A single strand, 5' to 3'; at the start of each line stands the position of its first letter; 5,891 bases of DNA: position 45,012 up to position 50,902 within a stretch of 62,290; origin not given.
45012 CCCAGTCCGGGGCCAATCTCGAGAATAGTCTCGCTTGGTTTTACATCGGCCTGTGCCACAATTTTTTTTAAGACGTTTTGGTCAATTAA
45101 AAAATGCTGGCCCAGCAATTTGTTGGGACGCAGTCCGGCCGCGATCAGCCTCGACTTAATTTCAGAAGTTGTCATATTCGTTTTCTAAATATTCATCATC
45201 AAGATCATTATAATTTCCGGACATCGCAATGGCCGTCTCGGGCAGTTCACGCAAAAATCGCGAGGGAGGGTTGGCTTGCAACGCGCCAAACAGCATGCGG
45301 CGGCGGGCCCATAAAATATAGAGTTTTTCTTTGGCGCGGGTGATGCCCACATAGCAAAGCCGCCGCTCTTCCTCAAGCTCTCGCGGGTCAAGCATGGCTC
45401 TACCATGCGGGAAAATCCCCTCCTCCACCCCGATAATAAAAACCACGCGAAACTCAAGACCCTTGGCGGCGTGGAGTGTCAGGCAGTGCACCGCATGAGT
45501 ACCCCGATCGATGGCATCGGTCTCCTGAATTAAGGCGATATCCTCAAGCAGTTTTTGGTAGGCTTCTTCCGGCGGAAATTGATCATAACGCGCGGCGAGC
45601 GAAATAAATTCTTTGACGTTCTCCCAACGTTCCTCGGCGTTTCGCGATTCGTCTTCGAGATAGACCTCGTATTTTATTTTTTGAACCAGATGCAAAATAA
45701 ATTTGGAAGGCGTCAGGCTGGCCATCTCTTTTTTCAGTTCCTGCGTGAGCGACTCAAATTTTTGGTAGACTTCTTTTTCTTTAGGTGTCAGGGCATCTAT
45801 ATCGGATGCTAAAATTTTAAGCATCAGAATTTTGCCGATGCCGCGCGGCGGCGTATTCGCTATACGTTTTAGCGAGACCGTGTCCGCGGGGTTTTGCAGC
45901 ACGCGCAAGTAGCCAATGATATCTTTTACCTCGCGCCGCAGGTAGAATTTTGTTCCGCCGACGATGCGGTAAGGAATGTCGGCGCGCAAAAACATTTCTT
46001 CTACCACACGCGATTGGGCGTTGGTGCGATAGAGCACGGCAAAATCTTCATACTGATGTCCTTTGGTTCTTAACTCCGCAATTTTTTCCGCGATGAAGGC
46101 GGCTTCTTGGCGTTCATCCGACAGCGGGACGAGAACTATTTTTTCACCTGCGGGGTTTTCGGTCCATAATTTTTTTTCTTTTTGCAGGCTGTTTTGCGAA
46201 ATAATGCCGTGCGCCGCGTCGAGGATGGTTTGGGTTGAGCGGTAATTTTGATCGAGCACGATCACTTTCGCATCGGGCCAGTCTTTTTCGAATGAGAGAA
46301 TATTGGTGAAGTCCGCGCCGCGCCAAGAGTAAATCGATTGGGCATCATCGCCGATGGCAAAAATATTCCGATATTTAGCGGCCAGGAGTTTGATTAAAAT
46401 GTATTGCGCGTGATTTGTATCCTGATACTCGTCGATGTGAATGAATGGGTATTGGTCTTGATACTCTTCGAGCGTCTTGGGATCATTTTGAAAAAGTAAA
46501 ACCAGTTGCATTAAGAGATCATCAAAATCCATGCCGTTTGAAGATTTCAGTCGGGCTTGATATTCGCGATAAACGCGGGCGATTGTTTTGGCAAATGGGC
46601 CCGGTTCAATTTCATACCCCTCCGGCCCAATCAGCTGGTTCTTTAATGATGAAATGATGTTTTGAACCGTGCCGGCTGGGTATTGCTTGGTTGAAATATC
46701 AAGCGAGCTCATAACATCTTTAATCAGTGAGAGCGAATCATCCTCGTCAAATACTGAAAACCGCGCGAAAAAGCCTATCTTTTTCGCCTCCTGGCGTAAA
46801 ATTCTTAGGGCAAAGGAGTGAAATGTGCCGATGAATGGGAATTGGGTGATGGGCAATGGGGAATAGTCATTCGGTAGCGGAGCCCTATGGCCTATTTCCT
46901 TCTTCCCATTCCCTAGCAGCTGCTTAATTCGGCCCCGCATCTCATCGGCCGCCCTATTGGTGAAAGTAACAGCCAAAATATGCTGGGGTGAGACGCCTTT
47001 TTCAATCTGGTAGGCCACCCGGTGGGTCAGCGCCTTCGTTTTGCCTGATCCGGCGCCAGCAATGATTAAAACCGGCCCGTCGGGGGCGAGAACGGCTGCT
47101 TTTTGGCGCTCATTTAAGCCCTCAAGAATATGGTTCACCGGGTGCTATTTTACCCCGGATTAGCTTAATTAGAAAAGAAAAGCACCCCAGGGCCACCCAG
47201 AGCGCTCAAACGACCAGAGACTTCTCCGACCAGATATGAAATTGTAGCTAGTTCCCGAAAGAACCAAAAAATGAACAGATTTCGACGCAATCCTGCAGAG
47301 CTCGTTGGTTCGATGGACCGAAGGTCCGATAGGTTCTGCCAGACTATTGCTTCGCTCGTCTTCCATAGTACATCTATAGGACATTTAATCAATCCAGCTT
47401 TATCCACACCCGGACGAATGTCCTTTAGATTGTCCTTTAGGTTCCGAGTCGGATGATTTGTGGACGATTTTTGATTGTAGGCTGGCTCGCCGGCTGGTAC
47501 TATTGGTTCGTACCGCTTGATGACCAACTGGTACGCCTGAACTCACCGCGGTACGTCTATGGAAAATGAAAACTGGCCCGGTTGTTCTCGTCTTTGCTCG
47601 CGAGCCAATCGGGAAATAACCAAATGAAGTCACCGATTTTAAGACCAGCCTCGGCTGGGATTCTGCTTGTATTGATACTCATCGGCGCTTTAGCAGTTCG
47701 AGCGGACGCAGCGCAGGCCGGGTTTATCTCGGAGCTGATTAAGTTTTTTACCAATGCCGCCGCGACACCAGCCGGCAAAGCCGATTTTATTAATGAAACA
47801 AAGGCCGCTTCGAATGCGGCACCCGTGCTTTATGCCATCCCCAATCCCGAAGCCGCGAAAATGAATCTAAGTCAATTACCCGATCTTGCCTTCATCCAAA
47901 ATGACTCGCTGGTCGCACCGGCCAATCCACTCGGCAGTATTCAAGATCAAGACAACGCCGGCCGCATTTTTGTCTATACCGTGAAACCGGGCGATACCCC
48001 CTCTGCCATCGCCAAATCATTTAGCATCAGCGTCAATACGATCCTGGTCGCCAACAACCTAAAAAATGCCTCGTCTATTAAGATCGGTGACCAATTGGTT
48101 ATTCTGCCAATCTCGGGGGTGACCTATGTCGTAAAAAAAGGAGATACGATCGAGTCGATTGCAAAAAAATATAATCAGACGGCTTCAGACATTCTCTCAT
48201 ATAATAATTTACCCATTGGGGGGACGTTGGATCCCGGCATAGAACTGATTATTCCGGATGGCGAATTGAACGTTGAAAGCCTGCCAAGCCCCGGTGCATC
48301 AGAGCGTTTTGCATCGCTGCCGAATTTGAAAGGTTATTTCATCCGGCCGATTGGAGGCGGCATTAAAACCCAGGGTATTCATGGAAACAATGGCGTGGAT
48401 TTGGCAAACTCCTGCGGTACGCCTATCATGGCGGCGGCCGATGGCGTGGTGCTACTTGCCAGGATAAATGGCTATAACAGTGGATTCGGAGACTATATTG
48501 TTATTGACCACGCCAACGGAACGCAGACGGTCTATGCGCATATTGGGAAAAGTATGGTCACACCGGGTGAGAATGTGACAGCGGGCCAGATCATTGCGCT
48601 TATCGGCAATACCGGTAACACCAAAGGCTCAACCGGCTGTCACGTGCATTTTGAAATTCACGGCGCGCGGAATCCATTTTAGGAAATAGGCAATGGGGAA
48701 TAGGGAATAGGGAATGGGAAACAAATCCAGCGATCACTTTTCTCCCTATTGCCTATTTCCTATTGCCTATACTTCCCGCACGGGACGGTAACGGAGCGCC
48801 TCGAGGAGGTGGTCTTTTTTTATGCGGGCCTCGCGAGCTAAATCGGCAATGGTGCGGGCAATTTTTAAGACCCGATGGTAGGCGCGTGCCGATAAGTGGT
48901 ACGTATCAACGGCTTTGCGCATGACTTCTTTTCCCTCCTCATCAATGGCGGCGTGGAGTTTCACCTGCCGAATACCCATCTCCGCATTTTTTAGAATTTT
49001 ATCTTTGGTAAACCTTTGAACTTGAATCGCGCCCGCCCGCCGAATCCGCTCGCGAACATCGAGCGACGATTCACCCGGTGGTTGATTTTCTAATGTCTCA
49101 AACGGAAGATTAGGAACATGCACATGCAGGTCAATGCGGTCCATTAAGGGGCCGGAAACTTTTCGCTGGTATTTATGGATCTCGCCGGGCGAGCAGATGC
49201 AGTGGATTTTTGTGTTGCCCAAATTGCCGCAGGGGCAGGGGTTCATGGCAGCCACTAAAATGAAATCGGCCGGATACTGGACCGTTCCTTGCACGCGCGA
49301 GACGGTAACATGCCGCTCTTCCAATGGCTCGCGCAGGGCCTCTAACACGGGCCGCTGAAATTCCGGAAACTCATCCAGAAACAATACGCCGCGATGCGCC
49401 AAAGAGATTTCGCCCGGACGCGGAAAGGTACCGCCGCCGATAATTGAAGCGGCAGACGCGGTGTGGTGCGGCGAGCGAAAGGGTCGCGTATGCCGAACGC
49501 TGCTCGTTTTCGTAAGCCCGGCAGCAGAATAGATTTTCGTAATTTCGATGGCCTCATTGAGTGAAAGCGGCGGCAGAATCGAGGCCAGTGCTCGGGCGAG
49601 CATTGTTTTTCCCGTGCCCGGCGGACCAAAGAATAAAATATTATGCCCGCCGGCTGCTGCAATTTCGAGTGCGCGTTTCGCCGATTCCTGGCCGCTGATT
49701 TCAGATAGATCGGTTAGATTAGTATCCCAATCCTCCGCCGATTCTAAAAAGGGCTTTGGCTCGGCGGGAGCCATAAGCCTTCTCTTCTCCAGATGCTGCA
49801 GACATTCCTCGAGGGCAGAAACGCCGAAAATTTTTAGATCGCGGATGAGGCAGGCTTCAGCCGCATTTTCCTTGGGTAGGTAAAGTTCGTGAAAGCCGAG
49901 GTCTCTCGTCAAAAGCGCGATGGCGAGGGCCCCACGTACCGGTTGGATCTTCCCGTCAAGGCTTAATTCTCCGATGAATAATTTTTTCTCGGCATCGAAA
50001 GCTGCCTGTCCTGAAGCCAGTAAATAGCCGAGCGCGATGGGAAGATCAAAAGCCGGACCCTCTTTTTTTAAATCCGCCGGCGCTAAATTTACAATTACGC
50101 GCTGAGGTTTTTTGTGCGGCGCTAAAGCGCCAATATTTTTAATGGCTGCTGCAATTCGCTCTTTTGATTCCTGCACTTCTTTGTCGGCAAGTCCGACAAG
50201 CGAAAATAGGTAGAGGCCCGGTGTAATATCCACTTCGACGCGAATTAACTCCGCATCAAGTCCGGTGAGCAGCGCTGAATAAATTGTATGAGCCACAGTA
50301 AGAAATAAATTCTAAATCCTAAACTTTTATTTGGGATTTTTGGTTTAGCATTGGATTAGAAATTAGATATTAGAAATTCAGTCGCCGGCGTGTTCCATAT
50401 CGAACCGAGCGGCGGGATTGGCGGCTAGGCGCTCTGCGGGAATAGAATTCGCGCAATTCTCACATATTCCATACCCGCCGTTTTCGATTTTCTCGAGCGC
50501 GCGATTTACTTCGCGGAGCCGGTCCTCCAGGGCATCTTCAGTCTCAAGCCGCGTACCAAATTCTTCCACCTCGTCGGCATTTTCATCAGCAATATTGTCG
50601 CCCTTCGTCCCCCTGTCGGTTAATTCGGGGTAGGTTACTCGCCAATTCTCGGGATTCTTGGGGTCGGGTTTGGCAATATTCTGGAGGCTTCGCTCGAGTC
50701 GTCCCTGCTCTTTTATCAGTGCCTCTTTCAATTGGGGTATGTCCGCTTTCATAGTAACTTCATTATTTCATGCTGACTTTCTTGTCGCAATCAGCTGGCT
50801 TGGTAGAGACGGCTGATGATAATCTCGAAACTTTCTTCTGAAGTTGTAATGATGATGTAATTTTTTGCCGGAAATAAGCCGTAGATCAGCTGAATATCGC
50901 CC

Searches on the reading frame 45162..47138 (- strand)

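Call 5: search_protein_families(library=pfam, max_evalue=0.1, proteins=[window:45162-47138:-])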
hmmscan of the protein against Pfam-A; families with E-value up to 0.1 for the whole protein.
window:45162-47138:- (658 aa): 8 families
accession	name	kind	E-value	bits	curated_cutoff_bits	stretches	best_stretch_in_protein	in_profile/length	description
PF00580.27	UvrD-helicase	-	9.9e-87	291.5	23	1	8-287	1-270/271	UvrD/REP helicase N-terminal domain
PF13361.12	UvrD_C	-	2.4e-77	261.2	25.6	1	293-612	1-349/350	UvrD-like helicase C-terminal domain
PF13245.12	AAA_19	-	5e-21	75.7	25.1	1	12-271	1-132/134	AAA domain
PF13538.12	UvrD_C_2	-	6.3e-11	42.4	27.4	1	550-608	2-51/52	UvrD-like helicase C-terminal domain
PF01443.25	Viral_helicase1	-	2.1e-09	38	21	1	526-609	159-227/228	Viral superfamily 1 RNA helicase core domain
PF13087.12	AAA_12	-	4.6e-05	23.5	27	0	548-609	137-191/195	AAA domain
PF13604.12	AAA_30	-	6.2e-05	23.3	27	1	8-70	2-65/191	AAA domain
PF13086.12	AAA_11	-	0.00081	19.7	27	1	8-76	2-77/257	AAA domain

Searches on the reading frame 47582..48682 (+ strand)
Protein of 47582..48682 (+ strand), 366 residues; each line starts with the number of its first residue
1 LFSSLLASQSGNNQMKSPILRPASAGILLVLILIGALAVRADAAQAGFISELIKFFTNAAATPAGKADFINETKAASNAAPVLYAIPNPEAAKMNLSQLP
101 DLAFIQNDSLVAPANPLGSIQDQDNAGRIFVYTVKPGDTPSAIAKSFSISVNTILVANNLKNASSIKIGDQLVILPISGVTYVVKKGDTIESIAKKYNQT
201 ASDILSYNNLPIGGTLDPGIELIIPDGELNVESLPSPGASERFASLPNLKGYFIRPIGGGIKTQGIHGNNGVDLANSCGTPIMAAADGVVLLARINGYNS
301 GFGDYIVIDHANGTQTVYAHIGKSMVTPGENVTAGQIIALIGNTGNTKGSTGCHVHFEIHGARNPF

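Call 12: search_protein_families(library=pfam, max_evalue=0.001, proteins=[window:47582-48682:+])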
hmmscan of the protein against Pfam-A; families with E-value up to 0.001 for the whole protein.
window:47582-48682:+ (366 aa): 6 families
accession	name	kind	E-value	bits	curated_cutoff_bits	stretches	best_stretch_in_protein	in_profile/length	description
PF01551.29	Peptidase_M23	-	2.1e-26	92.4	28.7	1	269-363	3-91/96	Peptidase family M23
PF01476.26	LysM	-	7.1e-26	90.3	20.9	2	132-174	1-42/43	LysM domain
PF23473.1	LysM3_LYK4_5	-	2.8e-13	50.2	29.3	2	131-166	4-38/48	LYK4/5 LysM3 domain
PF23446.1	LysM1_NFP_LYK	-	2.8e-08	34.9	36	0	132-178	8-56/60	NFP/LYK LysM1 domain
PF23462.1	LysM3_NFP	-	3.2e-06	28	28.1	0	180-209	3-32/48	NFP LysM3 domain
PF23577.1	LysM_RLK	-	0.00015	22.2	27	0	180-208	1-29/44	LysM domain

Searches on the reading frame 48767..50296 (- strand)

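Call 12: search_protein_families(library=pfam, max_evalue=0.001, proteins=[window:48767-50296:-])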
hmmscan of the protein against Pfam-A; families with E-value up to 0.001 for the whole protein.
window:48767-50296:- (509 aa): 11 families
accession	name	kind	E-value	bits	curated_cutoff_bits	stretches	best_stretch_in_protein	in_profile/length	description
PF01078.27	Mg_chelatase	-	5.2e-94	313.9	20.3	1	196-400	1-205/207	Magnesium chelatase, subunit ChlI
PF13541.12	ChlI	-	7.1e-39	132.9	27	1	20-144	1-121/121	Subunit ChlI of Mg-chelatase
PF13335.12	Mg_chelatase_C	-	9.8e-28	97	26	1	408-504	1-94/94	Magnesium chelatase, subunit ChlI C-terminal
PF07728.20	AAA_5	-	2.8e-12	47.3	22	1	219-355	1-125/139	AAA domain (dynein-related subfamily)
PF00493.29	MCM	-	1.7e-07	31.1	23.3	1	211-354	51-174/224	MCM P-loop domain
PF00158.32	Sigma54_activat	-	3.9e-07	30.3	20.2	0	292-352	84-142/168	Sigma-54 interaction domain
PF00004.35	AAA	-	1.7e-06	28.9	21.2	1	220-241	1-22/131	ATPase family associated with various cellular activities (AAA)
PF05496.18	RuvB_N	-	3.3e-05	24.1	27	0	197-239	6-55/159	Holliday junction DNA helicase RuvB P-loop domain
PF13401.12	AAA_22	-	0.00029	21.6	27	0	219-242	7-30/130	AAA domain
PF20030.5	bpMoxR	-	0.00036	20.1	27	0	207-241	21-55/205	MoxR domain in the MoxR-vWA-beta-propeller ternary systems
PF07726.17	AAA_3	-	0.00047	20.5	27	0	304-354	65-113/131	ATPase family associated with various cellular activities (AAA)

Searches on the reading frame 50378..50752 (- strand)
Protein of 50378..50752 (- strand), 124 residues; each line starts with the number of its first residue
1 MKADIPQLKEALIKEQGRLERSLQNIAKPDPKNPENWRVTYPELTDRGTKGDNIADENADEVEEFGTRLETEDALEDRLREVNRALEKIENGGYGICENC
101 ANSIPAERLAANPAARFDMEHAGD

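Call 13: search_protein_families(library=pfam, max_evalue=0.001, proteins=[window:50378-50752:-])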
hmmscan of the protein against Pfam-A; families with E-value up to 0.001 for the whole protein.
window:50378-50752:- (124 aa): 1 family
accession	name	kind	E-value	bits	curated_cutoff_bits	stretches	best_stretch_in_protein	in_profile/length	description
PF01258.23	zf-dskA_traR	-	4.1e-05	23.9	24.9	1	92-117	1-26/36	Prokaryotic dksA/traR C4-type zinc finger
